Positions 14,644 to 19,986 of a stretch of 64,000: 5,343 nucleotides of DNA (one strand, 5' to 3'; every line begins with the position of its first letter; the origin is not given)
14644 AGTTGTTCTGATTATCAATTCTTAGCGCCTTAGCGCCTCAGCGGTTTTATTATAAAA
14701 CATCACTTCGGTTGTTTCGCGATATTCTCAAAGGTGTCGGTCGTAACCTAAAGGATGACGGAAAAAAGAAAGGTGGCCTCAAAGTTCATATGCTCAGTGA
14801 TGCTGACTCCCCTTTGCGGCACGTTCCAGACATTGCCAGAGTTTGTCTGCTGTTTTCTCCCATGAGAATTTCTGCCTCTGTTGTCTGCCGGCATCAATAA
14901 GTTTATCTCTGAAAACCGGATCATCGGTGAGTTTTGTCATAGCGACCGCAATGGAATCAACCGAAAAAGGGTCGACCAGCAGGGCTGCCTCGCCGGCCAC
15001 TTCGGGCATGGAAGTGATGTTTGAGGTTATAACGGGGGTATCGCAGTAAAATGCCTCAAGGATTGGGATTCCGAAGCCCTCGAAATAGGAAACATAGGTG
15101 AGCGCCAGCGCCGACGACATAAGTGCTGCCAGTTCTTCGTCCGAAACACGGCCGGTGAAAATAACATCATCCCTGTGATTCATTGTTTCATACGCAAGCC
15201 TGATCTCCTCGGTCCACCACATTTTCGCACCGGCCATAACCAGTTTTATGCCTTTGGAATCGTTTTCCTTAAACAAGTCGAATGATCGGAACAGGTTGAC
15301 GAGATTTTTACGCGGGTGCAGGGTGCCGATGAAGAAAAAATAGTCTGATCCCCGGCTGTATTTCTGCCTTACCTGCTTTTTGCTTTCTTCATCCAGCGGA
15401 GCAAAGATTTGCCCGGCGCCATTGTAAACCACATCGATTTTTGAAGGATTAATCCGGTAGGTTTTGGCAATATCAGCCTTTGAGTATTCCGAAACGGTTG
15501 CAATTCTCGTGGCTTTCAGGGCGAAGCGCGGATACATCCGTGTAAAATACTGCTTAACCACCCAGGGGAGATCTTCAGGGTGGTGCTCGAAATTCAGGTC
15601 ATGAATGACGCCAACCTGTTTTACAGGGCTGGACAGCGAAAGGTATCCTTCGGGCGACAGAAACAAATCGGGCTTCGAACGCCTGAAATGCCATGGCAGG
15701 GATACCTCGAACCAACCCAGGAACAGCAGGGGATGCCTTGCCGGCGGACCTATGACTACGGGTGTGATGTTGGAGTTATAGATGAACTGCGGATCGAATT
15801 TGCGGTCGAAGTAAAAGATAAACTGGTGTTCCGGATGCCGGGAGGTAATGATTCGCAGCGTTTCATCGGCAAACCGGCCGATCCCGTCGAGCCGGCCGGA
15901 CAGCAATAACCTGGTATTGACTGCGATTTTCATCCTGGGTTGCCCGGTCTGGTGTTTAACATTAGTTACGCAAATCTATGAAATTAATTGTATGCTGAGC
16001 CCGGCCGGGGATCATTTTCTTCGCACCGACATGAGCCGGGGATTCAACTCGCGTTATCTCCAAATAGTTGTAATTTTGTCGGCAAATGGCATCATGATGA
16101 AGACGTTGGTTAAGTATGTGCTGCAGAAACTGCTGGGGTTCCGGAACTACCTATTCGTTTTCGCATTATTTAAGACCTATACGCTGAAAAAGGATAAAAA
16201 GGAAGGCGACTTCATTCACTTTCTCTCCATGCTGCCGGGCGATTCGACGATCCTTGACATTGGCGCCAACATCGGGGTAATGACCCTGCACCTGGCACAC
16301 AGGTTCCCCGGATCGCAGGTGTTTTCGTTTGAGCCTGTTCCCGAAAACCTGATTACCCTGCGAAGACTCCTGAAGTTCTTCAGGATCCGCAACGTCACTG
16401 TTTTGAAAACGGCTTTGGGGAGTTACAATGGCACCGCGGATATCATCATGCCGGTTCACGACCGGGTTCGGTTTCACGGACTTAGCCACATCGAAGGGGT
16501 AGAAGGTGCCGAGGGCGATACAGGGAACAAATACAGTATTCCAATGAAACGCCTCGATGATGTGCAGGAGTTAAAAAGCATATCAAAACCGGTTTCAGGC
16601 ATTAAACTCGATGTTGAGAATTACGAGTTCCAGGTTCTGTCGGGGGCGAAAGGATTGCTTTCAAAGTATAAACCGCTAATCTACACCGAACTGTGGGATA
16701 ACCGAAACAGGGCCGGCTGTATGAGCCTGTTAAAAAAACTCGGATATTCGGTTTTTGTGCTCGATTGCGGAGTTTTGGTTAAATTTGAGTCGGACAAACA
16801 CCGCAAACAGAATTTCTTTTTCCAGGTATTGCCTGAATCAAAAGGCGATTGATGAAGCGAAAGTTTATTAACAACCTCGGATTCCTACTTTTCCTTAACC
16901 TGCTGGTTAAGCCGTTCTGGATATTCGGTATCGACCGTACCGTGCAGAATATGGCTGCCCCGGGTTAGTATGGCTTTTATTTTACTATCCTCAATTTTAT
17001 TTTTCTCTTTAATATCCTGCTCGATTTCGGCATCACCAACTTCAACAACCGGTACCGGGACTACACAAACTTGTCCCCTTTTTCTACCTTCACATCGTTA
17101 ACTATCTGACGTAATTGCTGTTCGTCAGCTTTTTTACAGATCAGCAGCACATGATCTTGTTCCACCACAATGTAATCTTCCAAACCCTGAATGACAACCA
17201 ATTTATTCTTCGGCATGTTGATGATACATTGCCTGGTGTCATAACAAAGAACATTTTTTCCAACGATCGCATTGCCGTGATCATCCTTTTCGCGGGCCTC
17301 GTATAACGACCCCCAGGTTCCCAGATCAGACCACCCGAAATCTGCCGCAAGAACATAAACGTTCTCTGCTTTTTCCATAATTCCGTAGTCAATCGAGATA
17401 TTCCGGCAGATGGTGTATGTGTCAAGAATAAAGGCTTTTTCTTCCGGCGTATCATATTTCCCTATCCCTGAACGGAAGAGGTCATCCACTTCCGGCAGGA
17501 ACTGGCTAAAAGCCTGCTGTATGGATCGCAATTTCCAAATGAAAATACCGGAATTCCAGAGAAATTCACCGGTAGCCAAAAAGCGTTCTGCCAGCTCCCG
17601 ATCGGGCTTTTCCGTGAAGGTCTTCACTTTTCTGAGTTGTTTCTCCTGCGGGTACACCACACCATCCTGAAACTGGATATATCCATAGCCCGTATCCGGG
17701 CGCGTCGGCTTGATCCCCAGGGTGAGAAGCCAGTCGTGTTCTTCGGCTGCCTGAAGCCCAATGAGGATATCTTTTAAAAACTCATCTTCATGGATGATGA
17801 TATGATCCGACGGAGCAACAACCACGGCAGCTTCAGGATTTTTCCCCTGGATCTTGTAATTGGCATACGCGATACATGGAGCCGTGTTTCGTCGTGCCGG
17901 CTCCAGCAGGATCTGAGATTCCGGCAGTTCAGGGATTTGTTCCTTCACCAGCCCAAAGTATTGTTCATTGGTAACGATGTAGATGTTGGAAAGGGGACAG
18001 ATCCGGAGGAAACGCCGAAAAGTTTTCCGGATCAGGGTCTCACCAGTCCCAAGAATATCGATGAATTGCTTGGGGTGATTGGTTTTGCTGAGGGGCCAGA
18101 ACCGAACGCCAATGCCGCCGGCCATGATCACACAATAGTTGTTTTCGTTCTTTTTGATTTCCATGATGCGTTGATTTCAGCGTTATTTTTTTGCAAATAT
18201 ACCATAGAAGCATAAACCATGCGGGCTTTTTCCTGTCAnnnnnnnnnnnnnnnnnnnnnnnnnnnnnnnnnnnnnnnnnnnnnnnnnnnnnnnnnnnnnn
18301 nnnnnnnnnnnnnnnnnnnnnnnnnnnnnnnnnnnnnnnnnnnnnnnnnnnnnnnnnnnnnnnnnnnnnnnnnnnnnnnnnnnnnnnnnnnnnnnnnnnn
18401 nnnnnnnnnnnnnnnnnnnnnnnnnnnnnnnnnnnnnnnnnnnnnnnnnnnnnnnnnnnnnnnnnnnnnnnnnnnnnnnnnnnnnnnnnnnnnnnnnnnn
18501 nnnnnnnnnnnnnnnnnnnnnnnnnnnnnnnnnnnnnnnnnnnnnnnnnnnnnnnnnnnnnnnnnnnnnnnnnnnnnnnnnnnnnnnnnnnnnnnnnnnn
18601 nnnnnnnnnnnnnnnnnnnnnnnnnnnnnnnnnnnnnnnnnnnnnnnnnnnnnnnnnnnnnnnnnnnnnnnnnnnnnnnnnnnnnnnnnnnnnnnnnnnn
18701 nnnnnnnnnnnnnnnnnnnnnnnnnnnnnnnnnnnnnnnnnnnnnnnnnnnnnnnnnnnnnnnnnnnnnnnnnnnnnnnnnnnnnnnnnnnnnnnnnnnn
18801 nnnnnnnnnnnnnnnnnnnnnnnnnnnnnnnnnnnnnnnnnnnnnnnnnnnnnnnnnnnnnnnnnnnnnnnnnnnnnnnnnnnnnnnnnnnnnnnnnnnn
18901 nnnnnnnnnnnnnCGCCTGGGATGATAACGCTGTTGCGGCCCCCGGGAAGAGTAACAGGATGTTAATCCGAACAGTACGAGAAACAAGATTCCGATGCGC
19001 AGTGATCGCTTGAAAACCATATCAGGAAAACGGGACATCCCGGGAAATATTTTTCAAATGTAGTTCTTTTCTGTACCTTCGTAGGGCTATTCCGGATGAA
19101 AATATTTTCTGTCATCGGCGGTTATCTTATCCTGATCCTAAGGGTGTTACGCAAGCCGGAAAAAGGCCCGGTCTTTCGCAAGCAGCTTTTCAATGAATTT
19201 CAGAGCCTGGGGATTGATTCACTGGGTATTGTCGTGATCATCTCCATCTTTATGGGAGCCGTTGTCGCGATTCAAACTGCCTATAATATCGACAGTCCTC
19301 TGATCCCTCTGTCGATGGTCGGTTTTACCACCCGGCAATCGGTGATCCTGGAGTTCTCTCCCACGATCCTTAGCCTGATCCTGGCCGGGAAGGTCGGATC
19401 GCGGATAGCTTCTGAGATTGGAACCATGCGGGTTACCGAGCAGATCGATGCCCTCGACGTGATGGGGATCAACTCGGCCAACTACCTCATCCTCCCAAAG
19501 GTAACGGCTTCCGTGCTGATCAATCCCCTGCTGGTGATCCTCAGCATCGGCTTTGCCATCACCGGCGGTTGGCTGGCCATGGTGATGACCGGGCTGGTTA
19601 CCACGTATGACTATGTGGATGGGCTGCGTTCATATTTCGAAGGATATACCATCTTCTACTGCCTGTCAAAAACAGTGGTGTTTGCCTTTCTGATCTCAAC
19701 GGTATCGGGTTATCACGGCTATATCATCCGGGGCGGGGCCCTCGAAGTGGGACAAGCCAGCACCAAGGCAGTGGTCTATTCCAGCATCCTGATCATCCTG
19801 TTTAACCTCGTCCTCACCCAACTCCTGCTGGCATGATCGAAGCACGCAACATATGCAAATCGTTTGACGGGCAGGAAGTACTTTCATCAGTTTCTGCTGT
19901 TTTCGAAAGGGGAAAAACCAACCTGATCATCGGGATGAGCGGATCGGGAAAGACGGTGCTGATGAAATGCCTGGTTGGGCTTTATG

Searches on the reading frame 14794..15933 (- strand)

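Call 65: search_protein_families(library=pfam, proteins=[window:14794-15933:-], max_evalue=0.00001)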
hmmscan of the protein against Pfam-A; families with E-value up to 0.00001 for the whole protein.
window:14794-15933:- (379 aa): 3 families
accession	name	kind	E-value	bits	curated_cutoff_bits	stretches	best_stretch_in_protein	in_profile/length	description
PF00534.26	Glycos_transf_1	-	3.1e-31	108.7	26.4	1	194-351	13-171/172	Glycosyl transferases group 1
PF13692.12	Glyco_trans_1_4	-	2.3e-23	83.5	27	1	198-338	3-142/142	Glycosyl transferases group 1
PF13439.12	Glyco_transf_4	-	7.9e-13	49.2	28.5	1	17-172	3-165/170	Glycosyltransferase Family 4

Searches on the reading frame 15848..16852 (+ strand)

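Call 65: search_protein_families(library=pfam, proteins=[window:15848-16852:+], max_evalue=0.00001)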
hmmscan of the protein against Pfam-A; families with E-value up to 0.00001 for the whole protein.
window:15848-16852:+ (334 aa): 1 family
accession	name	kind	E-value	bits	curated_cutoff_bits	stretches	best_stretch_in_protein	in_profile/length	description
PF05050.19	Methyltransf_21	-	1.9e-15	57.8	22.7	1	137-286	1-152/173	Methyltransferase FkbM domain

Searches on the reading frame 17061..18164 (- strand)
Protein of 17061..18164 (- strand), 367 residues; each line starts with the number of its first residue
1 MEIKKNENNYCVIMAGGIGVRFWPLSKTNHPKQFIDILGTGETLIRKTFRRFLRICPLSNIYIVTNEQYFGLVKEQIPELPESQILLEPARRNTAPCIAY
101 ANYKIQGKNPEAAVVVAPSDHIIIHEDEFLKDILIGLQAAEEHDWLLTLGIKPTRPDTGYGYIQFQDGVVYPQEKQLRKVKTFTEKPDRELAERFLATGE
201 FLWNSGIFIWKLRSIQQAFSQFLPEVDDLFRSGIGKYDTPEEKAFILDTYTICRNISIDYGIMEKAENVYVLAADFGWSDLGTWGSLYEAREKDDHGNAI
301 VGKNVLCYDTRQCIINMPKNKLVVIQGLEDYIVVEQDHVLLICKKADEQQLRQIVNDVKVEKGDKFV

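Call 65: search_protein_families(library=pfam, proteins=[window:17061-18164:-], max_evalue=0.00001)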
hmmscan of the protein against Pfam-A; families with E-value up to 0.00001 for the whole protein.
window:17061-18164:- (367 aa): 2 families
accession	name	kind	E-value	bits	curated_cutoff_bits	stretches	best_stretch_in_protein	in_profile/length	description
PF00483.29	NTP_transferase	-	1.2e-39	136.8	21.2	1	12-295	3-243/245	Nucleotidyl transferase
PF22640.1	ManC_GMP_beta-helix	-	1.4e-07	31.8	27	1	304-356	2-53/55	MannoseP isomerase/GMP-like beta-helix domain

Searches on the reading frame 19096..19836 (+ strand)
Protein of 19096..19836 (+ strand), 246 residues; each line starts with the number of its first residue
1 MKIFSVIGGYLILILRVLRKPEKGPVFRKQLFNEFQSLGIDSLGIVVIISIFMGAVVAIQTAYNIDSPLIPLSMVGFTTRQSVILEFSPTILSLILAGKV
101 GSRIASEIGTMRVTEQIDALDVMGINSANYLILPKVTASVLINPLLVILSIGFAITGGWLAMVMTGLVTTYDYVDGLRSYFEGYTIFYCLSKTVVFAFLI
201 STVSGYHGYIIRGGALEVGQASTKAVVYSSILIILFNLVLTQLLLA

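Call 65: search_protein_families(library=pfam, proteins=[window:19096-19836:+], max_evalue=0.00001)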
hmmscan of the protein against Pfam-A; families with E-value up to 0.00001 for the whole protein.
window:19096-19836:+ (246 aa): 1 family
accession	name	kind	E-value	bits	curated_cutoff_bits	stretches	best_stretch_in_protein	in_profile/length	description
PF02405.21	MlaE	-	1.3e-63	214.9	22.5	1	32-243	2-212/212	Permease MlaE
